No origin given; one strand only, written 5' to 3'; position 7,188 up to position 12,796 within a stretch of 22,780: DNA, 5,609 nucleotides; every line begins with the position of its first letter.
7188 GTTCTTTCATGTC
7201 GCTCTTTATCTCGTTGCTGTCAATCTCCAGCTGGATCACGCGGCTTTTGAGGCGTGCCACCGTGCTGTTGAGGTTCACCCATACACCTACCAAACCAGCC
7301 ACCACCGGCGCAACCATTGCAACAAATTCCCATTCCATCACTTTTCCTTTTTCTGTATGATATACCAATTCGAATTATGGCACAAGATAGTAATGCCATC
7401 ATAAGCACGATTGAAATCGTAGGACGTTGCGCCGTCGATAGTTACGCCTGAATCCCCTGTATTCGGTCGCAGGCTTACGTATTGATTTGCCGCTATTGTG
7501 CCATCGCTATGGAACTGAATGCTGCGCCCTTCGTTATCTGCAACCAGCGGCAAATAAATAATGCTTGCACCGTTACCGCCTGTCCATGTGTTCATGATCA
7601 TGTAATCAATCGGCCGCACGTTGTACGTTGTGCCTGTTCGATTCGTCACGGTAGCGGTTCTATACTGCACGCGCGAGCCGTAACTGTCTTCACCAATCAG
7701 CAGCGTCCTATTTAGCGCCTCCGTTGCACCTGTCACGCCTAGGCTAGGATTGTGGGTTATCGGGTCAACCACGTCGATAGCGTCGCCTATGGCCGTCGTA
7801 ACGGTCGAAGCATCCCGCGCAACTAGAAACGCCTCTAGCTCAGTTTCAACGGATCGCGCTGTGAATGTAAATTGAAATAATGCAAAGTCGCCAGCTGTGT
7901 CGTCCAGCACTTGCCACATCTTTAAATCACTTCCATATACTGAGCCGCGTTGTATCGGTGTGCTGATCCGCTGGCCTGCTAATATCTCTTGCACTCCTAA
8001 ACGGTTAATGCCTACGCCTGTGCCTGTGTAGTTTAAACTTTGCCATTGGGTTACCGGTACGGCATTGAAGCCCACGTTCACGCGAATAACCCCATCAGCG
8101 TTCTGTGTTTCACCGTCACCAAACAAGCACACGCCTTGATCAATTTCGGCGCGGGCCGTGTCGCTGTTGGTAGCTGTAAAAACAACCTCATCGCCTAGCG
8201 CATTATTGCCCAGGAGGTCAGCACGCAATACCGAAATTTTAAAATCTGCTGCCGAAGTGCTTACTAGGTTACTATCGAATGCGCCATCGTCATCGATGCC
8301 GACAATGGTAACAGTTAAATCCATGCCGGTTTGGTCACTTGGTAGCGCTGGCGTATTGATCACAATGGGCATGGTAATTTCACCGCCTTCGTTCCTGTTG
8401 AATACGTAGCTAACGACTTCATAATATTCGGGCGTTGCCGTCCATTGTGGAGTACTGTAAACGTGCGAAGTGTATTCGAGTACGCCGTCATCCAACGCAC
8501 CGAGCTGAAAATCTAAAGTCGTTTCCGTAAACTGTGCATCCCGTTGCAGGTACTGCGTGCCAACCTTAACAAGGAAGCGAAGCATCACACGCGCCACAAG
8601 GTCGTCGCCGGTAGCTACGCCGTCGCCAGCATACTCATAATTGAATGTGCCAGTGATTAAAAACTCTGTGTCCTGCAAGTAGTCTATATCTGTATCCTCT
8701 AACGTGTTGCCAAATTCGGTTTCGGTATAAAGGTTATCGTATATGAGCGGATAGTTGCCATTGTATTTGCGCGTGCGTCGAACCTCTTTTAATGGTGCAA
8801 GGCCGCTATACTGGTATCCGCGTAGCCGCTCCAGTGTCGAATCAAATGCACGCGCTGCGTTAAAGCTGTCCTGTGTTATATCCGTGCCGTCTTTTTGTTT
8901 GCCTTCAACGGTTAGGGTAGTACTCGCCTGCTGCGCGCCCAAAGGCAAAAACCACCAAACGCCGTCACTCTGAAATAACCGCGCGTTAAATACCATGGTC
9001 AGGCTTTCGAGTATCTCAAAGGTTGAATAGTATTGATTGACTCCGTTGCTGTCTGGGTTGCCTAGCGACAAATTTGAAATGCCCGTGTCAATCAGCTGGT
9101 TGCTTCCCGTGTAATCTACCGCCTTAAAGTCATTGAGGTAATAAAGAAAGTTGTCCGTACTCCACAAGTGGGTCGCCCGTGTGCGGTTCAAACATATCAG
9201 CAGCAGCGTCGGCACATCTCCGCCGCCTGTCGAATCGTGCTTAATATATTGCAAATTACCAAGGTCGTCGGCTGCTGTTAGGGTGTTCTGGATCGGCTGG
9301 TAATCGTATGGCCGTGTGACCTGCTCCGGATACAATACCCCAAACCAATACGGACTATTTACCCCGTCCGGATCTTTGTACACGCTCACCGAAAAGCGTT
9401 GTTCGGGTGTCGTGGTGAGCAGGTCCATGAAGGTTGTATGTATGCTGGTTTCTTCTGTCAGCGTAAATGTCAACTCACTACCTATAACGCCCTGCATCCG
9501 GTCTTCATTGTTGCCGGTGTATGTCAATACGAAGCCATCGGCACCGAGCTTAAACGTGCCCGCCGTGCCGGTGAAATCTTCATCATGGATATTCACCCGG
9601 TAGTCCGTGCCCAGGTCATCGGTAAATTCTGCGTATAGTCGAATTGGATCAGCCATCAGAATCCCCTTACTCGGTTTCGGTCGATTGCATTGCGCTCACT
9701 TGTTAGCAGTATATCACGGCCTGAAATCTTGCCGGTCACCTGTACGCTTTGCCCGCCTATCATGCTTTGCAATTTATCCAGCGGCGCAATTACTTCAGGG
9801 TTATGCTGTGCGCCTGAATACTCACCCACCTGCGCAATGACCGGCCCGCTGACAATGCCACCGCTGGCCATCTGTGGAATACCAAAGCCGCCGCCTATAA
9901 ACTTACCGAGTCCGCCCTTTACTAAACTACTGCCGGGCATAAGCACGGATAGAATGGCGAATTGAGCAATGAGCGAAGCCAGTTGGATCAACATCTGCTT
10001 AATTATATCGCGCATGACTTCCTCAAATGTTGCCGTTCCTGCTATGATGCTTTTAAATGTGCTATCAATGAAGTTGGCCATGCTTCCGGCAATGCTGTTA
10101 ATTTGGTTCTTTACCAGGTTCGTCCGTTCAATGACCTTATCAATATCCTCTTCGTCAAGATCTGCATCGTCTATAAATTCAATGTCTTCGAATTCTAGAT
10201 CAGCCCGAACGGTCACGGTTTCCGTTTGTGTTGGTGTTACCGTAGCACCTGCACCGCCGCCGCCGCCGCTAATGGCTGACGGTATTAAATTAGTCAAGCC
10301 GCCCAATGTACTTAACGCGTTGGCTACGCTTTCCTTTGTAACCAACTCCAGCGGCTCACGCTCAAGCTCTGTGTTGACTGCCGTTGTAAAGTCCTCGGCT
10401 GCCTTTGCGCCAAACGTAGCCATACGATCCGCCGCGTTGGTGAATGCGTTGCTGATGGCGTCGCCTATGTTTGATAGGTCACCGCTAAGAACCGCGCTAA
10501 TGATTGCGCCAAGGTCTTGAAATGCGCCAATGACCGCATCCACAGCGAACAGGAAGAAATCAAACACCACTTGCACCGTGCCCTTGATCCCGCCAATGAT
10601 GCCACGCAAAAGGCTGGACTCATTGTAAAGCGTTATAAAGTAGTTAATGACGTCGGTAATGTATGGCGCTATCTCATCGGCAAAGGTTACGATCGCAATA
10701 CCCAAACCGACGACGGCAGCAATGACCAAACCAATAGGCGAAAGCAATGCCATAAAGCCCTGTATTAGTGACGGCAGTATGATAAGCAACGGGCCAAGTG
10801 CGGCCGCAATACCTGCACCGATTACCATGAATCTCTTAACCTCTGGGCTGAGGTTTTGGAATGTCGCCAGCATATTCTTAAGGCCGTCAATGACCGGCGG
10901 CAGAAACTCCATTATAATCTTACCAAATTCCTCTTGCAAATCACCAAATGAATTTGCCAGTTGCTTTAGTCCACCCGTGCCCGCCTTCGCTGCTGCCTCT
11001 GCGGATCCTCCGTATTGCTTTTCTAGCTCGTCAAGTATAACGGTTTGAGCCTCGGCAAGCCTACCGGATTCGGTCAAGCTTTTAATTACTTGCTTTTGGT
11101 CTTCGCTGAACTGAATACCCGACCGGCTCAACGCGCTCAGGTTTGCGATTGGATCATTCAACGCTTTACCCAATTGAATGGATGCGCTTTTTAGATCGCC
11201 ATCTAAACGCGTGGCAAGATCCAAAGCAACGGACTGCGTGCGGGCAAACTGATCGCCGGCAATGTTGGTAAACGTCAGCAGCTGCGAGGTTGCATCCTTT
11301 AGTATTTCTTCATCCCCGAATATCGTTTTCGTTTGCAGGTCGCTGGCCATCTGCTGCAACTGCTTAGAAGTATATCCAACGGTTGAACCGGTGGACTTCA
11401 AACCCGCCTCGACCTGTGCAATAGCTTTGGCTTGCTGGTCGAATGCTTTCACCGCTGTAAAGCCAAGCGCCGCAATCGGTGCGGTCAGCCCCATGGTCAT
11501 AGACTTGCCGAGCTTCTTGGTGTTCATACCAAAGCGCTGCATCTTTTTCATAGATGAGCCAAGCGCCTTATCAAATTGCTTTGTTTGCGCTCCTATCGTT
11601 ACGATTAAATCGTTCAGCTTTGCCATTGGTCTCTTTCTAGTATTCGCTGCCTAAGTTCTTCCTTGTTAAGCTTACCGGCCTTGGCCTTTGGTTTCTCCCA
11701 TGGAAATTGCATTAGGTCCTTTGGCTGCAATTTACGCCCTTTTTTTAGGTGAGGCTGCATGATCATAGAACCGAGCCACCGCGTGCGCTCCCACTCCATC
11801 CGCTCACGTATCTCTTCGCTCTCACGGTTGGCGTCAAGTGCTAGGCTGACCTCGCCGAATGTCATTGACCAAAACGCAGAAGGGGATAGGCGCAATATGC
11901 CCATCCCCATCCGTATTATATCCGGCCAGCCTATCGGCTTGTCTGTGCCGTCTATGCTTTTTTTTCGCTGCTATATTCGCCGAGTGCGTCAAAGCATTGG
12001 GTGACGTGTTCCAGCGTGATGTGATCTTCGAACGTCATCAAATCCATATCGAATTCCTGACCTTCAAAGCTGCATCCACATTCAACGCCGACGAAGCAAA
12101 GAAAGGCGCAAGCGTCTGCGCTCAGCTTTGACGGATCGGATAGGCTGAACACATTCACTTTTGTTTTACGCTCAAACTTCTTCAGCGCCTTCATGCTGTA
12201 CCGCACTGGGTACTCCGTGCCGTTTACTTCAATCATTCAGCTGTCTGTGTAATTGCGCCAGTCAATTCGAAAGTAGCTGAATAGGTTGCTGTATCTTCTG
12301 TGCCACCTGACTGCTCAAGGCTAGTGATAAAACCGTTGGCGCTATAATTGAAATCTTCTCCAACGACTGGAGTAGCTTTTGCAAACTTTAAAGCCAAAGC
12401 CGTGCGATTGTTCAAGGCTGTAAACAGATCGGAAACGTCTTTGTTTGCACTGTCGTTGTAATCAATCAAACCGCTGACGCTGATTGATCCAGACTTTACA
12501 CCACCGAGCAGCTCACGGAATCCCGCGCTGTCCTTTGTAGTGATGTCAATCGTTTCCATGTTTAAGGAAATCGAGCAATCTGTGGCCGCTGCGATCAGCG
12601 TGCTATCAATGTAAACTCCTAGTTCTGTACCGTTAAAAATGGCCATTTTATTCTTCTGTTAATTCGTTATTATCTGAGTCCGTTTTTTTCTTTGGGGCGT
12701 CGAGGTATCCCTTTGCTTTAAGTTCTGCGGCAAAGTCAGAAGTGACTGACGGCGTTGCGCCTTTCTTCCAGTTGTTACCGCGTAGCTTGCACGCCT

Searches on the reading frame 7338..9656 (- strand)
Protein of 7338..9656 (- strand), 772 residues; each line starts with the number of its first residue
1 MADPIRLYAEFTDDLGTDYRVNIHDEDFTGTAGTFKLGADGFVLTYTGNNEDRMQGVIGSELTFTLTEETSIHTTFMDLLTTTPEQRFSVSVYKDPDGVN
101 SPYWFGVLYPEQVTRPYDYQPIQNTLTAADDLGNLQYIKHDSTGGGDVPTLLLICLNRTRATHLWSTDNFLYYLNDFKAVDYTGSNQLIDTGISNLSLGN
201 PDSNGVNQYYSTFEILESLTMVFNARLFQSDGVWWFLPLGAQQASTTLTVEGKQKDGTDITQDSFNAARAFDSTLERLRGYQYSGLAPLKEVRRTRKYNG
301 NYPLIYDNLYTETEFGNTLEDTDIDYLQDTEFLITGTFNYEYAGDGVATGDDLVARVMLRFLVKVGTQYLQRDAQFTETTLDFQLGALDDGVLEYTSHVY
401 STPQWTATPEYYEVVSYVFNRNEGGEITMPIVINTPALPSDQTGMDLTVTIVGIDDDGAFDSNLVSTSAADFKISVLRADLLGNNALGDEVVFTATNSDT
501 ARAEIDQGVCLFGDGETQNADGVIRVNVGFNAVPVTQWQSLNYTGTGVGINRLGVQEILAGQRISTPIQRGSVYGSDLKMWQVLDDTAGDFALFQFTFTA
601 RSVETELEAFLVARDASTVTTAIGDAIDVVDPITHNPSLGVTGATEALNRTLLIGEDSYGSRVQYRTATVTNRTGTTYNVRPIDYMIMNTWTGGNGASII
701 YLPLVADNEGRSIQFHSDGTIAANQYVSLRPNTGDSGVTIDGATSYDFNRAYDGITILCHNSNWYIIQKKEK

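Call 5: search_protein_families(library=pfam, proteins=[window:7338-9656:-], max_evalue=0.1)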
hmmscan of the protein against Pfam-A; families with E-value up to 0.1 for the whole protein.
window:7338-9656:- (772 aa): 0 families

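Call 6: search_protein_families(library=phrogs, proteins=[window:7338-9656:-], max_evalue=0.01)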
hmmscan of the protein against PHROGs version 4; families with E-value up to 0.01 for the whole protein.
window:7338-9656:- (772 aa): 1 family
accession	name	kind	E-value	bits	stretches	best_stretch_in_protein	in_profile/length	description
phrog_23570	-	head and packaging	6.6e-06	25.6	1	6-143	6-138/905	virion structural protein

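Call 66: search_solved_structures(query=window:7338-9656:-, max_evalue=1)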
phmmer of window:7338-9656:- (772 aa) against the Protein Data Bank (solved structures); distinct sequences matched with E-value up to 1: 0.

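Call 67: search_protein_families(library=ncbifam, proteins=[window:7338-9656:-], max_evalue=0.01)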
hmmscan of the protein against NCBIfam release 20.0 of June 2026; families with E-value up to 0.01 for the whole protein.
window:7338-9656:- (772 aa): 0 families

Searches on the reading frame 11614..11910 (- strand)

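Call 5: search_protein_families(library=pfam, proteins=[window:11614-11910:-], max_evalue=0.1)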
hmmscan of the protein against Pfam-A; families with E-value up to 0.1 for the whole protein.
window:11614-11910:- (98 aa): 1 family
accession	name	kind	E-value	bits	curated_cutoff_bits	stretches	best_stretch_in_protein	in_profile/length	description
PF09550.16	Phage_TAC_6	-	7.1e-07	30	23.4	1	1-33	9-41/58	Phage tail assembly chaperone protein, TAC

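Call 6: search_protein_families(library=phrogs, proteins=[window:11614-11910:-], max_evalue=0.01)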
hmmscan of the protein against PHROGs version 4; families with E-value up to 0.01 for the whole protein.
window:11614-11910:- (98 aa): 3 families
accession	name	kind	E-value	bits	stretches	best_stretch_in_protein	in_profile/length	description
phrog_16333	-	unknown function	2.3e-13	51.3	1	1-89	1-82/92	-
phrog_2066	-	unknown function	0.0046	18.2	1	9-39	8-38/112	-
phrog_7377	-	unknown function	0.0064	18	1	7-84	2-74/96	-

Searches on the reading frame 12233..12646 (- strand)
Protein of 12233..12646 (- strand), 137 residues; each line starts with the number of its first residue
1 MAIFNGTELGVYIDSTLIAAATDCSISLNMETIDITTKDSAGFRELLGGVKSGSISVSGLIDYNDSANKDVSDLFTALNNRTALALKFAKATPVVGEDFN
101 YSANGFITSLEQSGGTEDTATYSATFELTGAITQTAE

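Call 5: search_protein_families(library=pfam, proteins=[window:12233-12646:-], max_evalue=0.1)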
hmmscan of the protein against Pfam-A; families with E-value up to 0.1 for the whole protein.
window:12233-12646:- (137 aa): 1 family
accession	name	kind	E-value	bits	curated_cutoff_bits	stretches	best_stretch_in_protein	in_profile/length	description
PF06199.17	Phage_tail_2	-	1e-15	58.4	23.8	1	14-133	19-131/132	Phage tail tube protein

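Call 6: search_protein_families(library=phrogs, proteins=[window:12233-12646:-], max_evalue=0.01)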
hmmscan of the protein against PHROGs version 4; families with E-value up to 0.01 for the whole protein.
window:12233-12646:- (137 aa): 7 families
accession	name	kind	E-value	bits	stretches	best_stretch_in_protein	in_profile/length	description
phrog_1407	-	tail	2.1e-26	94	1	2-136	24-165/258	major tail protein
phrog_158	-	tail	2.2e-05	25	1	31-136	58-160/376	major tail protein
phrog_41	-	tail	3e-05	24.7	1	23-133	46-149/245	major tail protein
phrog_10528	-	tail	0.00028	21.9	1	21-134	28-139/142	major tail protein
phrog_238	-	tail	0.00079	20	1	14-131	26-139/186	major tail protein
phrog_853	-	tail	0.00086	19.6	1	17-133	36-153/254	major tail protein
phrog_820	-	tail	0.0097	16.6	0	16-89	34-107/155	major tail protein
